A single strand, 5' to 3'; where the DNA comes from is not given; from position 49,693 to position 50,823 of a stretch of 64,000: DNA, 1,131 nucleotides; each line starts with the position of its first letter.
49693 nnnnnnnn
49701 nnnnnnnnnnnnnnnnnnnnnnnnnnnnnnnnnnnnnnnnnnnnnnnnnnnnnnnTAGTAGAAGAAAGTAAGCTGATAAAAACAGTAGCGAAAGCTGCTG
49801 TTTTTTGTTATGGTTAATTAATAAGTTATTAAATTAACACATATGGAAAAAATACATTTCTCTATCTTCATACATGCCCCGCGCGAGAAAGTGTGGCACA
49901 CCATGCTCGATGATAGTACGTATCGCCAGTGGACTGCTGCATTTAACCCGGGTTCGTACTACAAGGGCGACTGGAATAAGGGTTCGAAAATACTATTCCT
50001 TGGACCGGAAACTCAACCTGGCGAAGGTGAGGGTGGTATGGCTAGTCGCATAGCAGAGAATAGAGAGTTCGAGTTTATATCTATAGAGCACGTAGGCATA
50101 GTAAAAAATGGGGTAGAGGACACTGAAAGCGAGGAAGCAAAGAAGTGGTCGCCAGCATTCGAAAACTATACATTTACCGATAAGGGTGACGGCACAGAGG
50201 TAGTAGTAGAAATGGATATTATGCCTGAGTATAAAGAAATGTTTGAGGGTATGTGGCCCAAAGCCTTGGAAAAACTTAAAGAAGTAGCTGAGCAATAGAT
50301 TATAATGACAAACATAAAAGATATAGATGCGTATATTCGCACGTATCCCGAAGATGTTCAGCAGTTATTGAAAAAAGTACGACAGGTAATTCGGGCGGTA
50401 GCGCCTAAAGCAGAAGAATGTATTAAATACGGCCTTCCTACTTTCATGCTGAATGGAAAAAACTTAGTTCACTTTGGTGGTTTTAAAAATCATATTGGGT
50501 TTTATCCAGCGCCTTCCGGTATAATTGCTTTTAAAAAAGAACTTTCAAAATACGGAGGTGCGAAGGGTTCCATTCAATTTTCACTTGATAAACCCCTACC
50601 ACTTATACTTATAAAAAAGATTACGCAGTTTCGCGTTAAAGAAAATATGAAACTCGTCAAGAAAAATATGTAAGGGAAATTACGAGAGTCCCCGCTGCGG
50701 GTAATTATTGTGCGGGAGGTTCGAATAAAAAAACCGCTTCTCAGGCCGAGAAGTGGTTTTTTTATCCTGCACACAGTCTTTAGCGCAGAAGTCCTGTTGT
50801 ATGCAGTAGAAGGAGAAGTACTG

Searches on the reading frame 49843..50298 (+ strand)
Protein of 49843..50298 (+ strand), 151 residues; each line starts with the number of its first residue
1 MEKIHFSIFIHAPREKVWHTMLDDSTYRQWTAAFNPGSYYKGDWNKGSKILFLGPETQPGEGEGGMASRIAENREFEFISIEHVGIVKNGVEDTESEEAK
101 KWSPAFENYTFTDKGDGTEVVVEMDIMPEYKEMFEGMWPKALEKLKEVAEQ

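Call 18: search_protein_families(library=pfam, proteins=[window:49843-50298:+], max_evalue=0.001)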
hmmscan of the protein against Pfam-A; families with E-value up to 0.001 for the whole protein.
window:49843-50298:+ (151 aa): 2 families
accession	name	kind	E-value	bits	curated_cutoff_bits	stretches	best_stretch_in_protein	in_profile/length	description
PF08327.17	AHSA1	-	6.7e-08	33.3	22.1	1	12-149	2-124/125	Activator of Hsp90 ATPase homolog 1-like protein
PF10604.15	Polyketide_cyc2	-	9.2e-05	23.2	27.4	0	1-150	1-142/142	Polyketide cyclase / dehydrase and lipid transport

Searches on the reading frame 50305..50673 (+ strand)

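Call 18: search_protein_families(library=pfam, proteins=[window:50305-50673:+], max_evalue=0.001)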
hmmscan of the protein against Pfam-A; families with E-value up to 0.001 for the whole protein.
window:50305-50673:+ (122 aa): 2 families
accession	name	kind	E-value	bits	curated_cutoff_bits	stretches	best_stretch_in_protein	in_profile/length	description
PF08818.16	DUF1801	-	1e-14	55.1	27.2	1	19-111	2-85/85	Domain of unknown function (DU1801)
PF11900.14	DUF3420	-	0.00089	19.8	24.9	0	91-115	4-28/47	Domain of unknown function (DUF3420)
